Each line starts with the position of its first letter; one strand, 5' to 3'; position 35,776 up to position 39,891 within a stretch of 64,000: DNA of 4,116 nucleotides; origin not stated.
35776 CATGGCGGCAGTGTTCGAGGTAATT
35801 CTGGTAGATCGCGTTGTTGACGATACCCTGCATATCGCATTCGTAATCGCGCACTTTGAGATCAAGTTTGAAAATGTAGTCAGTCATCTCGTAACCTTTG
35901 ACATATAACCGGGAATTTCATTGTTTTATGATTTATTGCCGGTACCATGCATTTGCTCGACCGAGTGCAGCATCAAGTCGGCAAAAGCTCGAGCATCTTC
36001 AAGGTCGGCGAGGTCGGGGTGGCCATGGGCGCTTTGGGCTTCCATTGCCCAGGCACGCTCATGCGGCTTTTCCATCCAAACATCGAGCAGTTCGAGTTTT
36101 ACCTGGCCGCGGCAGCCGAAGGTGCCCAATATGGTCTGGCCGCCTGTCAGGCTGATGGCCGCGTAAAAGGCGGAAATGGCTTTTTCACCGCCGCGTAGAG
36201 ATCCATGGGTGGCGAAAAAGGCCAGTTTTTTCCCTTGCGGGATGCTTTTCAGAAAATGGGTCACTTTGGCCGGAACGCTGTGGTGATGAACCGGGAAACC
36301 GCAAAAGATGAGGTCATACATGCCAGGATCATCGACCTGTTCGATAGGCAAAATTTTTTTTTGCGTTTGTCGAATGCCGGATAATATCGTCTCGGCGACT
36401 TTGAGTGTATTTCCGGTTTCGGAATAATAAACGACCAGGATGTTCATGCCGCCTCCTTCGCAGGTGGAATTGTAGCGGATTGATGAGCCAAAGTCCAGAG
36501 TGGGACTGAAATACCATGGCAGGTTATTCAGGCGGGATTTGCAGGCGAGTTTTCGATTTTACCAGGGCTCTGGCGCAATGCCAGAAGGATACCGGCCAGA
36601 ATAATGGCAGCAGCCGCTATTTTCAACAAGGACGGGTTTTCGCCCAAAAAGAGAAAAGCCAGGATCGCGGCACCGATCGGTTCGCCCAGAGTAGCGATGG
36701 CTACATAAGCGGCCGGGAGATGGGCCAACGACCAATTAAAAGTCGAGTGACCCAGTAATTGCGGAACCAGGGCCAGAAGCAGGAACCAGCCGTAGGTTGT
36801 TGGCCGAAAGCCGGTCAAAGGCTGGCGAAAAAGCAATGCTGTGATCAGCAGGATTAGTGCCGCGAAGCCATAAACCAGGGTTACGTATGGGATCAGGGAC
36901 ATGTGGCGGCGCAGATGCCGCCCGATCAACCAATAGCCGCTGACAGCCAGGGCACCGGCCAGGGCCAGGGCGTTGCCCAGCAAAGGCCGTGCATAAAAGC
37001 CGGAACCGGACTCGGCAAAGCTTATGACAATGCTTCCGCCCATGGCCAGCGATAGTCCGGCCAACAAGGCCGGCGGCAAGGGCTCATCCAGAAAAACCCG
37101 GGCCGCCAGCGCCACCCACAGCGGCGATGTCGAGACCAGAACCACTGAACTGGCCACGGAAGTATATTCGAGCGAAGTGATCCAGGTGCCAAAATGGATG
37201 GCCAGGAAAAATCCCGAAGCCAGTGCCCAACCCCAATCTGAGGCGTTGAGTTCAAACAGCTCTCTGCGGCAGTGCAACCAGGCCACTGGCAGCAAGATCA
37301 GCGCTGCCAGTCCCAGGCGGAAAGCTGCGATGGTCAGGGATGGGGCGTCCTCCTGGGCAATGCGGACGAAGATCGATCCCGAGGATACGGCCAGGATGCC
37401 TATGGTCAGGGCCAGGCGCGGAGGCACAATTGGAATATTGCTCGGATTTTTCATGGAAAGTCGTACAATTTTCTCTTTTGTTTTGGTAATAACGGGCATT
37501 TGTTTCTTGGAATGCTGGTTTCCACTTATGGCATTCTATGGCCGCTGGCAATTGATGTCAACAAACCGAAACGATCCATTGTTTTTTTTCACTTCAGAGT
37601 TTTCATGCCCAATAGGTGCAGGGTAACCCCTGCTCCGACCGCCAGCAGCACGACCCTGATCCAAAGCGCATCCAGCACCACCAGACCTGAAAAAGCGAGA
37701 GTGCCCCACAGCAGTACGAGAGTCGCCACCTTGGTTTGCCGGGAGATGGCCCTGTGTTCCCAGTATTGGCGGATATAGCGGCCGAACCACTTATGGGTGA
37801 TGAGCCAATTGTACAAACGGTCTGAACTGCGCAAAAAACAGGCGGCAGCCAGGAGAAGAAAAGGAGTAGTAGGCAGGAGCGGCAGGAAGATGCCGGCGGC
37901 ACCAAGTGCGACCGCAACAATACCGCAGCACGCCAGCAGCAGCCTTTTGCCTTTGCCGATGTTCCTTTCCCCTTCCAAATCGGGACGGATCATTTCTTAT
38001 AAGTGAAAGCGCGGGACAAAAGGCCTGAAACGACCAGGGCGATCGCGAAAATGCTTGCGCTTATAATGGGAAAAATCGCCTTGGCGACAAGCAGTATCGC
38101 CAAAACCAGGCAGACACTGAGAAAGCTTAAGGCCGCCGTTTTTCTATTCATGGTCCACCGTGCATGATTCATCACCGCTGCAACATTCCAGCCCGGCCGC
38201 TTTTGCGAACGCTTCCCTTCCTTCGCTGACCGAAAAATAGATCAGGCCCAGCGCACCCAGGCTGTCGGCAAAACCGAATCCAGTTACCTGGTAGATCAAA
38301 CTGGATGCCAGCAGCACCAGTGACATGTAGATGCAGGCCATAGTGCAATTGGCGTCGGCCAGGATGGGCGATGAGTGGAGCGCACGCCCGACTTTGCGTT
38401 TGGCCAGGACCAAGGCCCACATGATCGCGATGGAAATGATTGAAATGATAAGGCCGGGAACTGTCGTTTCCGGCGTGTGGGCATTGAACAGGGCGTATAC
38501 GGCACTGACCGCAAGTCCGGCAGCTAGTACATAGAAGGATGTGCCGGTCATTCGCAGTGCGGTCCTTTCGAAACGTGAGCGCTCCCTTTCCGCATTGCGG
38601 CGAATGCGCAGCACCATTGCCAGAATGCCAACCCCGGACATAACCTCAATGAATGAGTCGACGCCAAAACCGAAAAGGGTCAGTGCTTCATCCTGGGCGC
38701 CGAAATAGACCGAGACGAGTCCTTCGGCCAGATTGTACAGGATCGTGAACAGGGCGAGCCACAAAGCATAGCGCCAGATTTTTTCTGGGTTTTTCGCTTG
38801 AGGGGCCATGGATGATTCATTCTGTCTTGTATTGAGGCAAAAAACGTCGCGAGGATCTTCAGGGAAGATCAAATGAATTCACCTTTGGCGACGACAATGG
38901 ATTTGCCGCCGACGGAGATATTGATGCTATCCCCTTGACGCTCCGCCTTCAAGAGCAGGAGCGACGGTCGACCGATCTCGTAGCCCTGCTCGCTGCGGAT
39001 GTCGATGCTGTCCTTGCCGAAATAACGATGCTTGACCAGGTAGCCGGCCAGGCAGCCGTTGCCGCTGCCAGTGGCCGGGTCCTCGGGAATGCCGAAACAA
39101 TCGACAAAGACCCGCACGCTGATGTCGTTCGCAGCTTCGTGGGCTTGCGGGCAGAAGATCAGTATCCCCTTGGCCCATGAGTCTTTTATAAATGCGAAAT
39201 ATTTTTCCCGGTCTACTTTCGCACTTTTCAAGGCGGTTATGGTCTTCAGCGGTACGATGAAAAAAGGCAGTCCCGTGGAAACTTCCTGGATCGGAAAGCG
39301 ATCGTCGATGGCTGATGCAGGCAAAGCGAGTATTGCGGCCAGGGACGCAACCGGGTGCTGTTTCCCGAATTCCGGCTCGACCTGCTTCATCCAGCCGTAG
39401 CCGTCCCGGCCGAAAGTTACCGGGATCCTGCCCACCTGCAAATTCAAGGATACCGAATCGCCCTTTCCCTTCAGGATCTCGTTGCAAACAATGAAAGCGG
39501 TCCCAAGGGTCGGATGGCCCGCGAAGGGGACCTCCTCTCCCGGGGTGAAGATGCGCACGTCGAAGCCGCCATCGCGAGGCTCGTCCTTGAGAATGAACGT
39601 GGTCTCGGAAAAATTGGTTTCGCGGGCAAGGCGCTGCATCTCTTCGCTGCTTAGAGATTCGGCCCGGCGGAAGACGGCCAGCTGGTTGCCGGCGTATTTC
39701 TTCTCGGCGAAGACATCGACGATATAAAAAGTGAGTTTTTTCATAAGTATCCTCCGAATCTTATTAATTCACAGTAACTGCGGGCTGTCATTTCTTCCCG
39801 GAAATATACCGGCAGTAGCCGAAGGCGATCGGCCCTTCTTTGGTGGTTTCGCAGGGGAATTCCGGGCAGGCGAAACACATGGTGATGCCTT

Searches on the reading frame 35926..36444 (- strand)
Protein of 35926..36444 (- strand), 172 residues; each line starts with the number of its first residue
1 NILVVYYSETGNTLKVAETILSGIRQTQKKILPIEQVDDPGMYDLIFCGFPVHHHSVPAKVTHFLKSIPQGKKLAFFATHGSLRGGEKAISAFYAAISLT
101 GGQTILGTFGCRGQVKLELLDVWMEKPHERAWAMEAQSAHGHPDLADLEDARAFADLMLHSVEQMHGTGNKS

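Call 76: search_protein_families(library=pfam, proteins=[window:35926-36444:-], max_evalue=0.00001)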
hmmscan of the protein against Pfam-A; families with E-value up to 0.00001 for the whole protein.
window:35926-36444:- (172 aa): 3 families
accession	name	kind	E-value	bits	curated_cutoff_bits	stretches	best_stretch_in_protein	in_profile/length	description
PF12641.12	Flavodoxin_3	-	1.6e-21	77.2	27.5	1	3-155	1-159/160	Flavodoxin domain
PF12682.12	Flavodoxin_4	-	2.7e-08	33.9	24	1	35-108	66-142/155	Flavodoxin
PF12724.12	Flavodoxin_5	-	3.1e-08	34.5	27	1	3-94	1-100/145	Flavodoxin domain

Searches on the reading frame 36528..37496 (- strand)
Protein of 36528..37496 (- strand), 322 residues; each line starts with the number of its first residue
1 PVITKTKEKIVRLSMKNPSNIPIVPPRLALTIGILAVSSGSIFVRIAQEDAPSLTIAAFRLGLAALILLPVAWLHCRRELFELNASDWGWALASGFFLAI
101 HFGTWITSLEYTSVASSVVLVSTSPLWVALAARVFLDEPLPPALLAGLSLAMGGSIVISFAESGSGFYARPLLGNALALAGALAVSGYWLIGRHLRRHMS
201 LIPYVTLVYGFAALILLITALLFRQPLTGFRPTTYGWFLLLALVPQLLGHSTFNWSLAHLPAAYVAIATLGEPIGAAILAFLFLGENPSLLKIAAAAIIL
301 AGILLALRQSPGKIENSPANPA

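Call 76: search_protein_families(library=pfam, proteins=[window:36528-37496:-], max_evalue=0.00001)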
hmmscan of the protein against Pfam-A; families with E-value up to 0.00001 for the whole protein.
window:36528-37496:- (322 aa): 2 families
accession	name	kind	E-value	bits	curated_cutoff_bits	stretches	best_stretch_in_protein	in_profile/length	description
PF00892.27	EamA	-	1e-37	129.9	28.2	2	31-159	8-134/135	EamA-like transporter family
PF03151.22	TPT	-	7.8e-10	39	30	0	234-306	64-135/291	Triose-phosphate Transporter family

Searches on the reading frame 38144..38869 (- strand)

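Call 76: search_protein_families(library=pfam, proteins=[window:38144-38869:-], max_evalue=0.00001)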
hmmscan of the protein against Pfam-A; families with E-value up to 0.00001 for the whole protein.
window:38144-38869:- (241 aa): 1 family
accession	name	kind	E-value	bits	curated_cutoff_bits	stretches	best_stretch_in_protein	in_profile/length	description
PF01545.26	Cation_efflux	-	1.3e-09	38.6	26.6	1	43-224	5-193/198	Cation efflux family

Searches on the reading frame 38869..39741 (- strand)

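Call 76: search_protein_families(library=pfam, proteins=[window:38869-39741:-], max_evalue=0.00001)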
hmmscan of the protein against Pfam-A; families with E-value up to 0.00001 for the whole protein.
window:38869-39741:- (290 aa): 1 family
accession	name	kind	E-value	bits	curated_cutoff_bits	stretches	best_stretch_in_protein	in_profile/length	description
PF02567.21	PhzC-PhzF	-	1.4e-57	195.8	27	1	8-287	1-281/281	Phenazine biosynthesis-like protein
